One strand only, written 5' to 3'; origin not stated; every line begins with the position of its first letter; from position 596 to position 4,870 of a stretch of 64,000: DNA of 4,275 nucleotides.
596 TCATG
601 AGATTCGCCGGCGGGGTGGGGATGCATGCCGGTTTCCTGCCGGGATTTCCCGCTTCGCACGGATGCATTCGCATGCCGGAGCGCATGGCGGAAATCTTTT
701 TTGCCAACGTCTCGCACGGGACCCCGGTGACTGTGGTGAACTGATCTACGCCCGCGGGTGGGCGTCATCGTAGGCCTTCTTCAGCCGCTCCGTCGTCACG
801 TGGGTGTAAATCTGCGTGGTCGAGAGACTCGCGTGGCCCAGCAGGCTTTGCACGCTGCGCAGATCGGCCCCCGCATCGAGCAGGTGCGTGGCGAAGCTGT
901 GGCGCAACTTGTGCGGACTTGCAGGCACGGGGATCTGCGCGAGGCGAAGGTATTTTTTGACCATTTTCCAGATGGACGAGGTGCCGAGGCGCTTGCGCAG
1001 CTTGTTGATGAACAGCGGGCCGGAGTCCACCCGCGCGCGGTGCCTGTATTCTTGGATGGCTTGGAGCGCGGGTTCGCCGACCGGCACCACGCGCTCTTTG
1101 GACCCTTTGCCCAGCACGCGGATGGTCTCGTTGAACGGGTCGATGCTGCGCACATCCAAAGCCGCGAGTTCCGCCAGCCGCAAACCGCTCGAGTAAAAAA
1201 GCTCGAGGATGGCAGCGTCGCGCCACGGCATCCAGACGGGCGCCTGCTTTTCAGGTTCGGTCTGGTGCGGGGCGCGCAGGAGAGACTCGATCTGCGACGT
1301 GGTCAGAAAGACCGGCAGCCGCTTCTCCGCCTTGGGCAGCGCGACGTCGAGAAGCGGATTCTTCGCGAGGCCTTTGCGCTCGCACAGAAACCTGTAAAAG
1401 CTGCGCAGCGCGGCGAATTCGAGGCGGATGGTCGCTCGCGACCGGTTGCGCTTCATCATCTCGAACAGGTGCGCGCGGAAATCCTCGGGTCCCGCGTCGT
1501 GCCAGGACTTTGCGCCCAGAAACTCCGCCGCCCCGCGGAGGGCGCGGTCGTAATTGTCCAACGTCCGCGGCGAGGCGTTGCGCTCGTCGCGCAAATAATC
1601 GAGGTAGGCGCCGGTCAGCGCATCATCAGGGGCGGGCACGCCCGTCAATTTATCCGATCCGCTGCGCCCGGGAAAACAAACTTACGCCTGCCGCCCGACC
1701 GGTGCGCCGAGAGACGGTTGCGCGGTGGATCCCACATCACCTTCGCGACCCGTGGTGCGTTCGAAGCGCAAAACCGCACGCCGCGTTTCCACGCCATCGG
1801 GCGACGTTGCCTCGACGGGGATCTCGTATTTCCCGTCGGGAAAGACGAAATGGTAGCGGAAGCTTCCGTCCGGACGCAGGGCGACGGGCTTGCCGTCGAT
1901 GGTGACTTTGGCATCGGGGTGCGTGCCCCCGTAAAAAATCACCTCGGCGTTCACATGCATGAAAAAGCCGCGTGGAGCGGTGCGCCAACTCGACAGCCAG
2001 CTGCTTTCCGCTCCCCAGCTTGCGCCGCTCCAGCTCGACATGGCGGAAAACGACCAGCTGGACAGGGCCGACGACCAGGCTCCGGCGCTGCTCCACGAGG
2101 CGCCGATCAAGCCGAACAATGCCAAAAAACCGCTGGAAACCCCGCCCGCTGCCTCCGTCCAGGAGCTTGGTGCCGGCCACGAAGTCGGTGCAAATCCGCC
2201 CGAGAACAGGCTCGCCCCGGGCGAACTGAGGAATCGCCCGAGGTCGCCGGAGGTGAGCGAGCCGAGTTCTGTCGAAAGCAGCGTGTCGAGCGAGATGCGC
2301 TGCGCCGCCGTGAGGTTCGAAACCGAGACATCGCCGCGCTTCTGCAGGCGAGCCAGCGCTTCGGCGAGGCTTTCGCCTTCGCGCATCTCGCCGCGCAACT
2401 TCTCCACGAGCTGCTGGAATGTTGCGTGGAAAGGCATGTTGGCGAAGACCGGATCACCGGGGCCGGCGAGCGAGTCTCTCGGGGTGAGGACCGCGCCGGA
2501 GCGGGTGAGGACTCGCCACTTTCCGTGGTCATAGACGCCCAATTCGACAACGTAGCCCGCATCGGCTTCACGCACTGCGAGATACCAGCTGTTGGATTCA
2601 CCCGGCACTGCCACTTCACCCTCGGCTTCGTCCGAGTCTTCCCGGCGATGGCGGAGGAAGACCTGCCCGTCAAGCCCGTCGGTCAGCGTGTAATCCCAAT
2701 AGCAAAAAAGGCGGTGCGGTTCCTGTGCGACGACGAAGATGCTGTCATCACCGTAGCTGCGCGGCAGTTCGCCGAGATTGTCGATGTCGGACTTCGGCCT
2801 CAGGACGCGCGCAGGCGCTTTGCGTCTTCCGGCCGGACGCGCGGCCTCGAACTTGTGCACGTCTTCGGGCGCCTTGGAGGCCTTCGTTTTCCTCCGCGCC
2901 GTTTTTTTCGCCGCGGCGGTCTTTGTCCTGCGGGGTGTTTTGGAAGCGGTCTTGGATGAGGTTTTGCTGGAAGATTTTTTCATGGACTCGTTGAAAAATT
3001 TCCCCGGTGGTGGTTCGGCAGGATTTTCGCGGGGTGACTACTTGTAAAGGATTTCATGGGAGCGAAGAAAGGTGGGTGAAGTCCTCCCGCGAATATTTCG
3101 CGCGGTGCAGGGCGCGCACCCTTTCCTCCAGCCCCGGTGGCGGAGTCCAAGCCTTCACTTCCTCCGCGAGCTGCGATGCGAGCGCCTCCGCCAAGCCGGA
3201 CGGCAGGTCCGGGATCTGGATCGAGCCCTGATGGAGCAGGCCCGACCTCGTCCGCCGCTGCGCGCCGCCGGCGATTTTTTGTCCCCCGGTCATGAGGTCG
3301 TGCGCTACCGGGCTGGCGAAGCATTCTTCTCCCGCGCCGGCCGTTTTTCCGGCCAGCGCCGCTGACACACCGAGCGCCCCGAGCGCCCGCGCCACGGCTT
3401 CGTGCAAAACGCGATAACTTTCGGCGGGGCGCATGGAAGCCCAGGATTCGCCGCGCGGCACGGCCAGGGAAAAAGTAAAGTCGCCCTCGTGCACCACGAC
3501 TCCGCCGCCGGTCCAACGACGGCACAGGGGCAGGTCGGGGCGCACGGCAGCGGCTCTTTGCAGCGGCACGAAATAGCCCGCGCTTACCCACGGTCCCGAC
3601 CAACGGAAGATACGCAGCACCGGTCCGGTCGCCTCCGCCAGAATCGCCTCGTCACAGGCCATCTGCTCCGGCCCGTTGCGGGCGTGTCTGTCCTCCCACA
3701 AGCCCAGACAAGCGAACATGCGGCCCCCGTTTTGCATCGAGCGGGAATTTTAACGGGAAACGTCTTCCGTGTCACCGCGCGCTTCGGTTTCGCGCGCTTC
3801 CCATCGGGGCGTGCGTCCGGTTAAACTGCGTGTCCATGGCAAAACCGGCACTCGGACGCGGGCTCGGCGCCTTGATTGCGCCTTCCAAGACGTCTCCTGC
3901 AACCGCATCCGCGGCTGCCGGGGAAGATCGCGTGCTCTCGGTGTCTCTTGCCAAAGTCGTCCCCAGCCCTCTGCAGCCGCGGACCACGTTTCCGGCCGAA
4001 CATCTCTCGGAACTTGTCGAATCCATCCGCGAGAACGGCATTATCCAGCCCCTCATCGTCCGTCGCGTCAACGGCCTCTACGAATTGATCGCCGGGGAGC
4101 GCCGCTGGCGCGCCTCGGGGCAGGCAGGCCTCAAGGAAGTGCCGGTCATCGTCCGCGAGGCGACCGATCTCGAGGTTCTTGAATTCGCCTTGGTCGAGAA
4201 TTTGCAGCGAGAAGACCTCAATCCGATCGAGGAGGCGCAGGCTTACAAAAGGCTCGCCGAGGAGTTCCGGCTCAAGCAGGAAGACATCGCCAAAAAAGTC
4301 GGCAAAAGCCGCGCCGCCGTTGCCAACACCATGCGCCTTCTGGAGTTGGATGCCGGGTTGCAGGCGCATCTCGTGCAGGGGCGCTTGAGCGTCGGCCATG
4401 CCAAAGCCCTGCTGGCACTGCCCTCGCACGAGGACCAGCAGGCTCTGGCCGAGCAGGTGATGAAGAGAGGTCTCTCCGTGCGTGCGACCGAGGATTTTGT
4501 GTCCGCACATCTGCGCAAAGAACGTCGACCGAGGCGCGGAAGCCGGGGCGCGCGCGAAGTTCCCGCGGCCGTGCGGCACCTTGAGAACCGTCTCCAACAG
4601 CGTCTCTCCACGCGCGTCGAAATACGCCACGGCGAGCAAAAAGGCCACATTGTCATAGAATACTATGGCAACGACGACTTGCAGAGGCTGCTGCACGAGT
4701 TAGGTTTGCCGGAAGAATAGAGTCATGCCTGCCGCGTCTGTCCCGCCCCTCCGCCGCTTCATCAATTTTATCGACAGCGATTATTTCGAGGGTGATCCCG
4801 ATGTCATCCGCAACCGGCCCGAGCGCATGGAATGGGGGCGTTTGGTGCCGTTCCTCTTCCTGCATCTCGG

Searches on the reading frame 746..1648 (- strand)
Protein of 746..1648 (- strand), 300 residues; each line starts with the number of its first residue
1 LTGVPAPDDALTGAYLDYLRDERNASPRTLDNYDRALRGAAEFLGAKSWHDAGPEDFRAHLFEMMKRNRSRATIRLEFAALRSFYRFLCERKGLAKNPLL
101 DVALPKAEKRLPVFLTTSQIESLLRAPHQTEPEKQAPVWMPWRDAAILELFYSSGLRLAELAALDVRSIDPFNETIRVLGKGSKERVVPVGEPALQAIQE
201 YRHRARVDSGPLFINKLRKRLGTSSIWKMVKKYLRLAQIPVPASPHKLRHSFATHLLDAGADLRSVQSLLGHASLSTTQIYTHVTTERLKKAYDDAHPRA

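Call 31: search_protein_families(library=pfam, proteins=[window:746-1648:-], max_evalue=0.00001)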
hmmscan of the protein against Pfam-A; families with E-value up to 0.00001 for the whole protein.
window:746-1648:- (300 aa): 3 families
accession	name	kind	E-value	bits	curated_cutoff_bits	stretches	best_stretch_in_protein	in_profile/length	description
PF00589.27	Phage_integrase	-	6.8e-43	146.8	27.1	1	114-287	2-171/172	Phage integrase family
PF02899.23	Phage_int_SAM_1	-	8.1e-15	55.3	22.3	1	14-92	3-83/83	Phage integrase, N-terminal SAM-like domain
PF13495.12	Phage_int_SAM_4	-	2e-07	31.7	27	1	23-92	12-82/85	Phage integrase, N-terminal SAM-like domain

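Call 55: search_protein_families(library=ncbifam, proteins=[window:746-1648:-], max_evalue=0.01)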
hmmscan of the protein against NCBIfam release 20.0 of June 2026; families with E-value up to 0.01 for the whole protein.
window:746-1648:- (300 aa): 12 families
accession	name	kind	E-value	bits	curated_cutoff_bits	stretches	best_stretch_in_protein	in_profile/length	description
TIGR02224.1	recomb_XerC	equivalog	1.4e-92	310.3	335.15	1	14-300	2-293/295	tyrosine recombinase XerC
TIGR02225.1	recomb_XerD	equivalog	3.5e-84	282.6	329.6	1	14-300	2-290/290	site-specific tyrosine recombinase XerD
NF001399.0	PRK00283.1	subfamily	4.1e-82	275.8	279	1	13-300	10-299/300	tyrosine recombinase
NF040815.2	recomb_XerA_Arch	equivalog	1.7e-67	227.8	220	1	15-293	3-263/263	site-specific tyrosine recombinase/integron integrase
NF002331.0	PRK01287.1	subfamily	3.7e-53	180.8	371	1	55-298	78-326/365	site-specific tyrosine recombinase XerC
NF003462.0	PRK05084.1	equivalog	2.6e-36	125.1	267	1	143-296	196-356/360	tyrosine recombinase XerS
TIGR02249.1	integrase_gron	subfamily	1.8e-35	122.8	265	2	219-287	235-303/315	integron integrase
NF011946.0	PRK15417.1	equivalog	2.4e-23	82.9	435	2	227-285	258-316/337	integron integrase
NF007370.0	PRK09870.1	subfamily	1.8e-11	44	221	1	107-298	5-193/200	tyrosine-type DNA invertase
NF007371.0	PRK09871.1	subfamily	2.4e-08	33.8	222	1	143-290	27-180/198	tyrosine-type DNA invertase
NF040693.1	recomb_GmtY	equivalog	2.4e-06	27.1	340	1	244-291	392-439/441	gamma-mobile-trio recombinase GmtY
NF041502.1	integrase_1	equivalog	0.0096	14.7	350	0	243-291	319-367/484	site-specific integrase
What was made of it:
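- The sole recombinase in 64 kb is Xer-like, at 746-1648 (call 55).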

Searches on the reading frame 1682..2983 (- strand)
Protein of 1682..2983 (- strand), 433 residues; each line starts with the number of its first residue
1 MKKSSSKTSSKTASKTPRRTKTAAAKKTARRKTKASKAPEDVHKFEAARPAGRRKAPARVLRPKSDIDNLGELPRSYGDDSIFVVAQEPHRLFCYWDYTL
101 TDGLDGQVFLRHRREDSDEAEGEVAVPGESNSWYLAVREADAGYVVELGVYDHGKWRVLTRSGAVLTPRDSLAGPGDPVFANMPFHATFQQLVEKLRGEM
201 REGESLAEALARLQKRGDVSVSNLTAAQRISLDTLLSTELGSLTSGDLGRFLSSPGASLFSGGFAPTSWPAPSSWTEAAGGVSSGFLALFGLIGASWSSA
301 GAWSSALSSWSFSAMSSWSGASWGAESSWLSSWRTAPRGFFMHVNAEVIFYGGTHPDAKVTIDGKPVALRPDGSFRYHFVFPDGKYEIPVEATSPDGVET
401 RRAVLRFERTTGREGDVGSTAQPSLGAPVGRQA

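Call 31: search_protein_families(library=pfam, proteins=[window:1682-2983:-], max_evalue=0.00001)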
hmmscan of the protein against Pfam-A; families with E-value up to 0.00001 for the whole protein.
window:1682-2983:- (433 aa): 1 family
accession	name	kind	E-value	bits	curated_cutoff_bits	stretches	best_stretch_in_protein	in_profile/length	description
PF16258.11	DUF4912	-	1.2e-14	55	29.4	1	77-173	1-113/118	Domain of unknown function (DUF4912)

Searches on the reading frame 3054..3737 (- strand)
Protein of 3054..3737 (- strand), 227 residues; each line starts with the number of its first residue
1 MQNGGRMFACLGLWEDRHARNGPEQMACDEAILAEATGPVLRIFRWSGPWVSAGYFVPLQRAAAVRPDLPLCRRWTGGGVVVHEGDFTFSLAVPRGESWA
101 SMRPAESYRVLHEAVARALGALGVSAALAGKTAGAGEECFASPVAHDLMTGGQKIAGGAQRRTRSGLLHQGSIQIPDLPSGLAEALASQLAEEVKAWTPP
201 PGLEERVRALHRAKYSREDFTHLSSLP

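Call 31: search_protein_families(library=pfam, proteins=[window:3054-3737:-], max_evalue=0.00001)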
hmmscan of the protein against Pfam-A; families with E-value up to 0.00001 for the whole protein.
window:3054-3737:- (227 aa): 2 families
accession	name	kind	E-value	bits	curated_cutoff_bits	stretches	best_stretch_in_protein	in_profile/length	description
PF21948.1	LplA-B_cat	-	5.2e-18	66.2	27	1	24-210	4-178/200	Lipoyl protein ligase A/B catalytic domain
PF03099.24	BPL_LplA_LipB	-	4.6e-10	40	21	1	70-174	27-129/133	Biotin/lipoate A/B protein ligase family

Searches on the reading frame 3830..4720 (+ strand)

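Call 31: search_protein_families(library=pfam, proteins=[window:3830-4720:+], max_evalue=0.00001)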
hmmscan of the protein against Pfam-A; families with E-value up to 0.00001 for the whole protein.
window:3830-4720:+ (296 aa): 3 families
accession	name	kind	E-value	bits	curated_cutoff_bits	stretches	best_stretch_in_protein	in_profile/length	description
PF17762.8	HTH_ParB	-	4.7e-37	126.7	22.6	1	128-226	1-99/102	ParB HTH domain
PF02195.25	ParB_N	-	2.5e-34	117.7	26.3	1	35-126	3-95/95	ParB N-terminal domain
PF23552.2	ParB_C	-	5.7e-11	42.1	23.8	1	247-291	4-49/50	ParB dimerisation domain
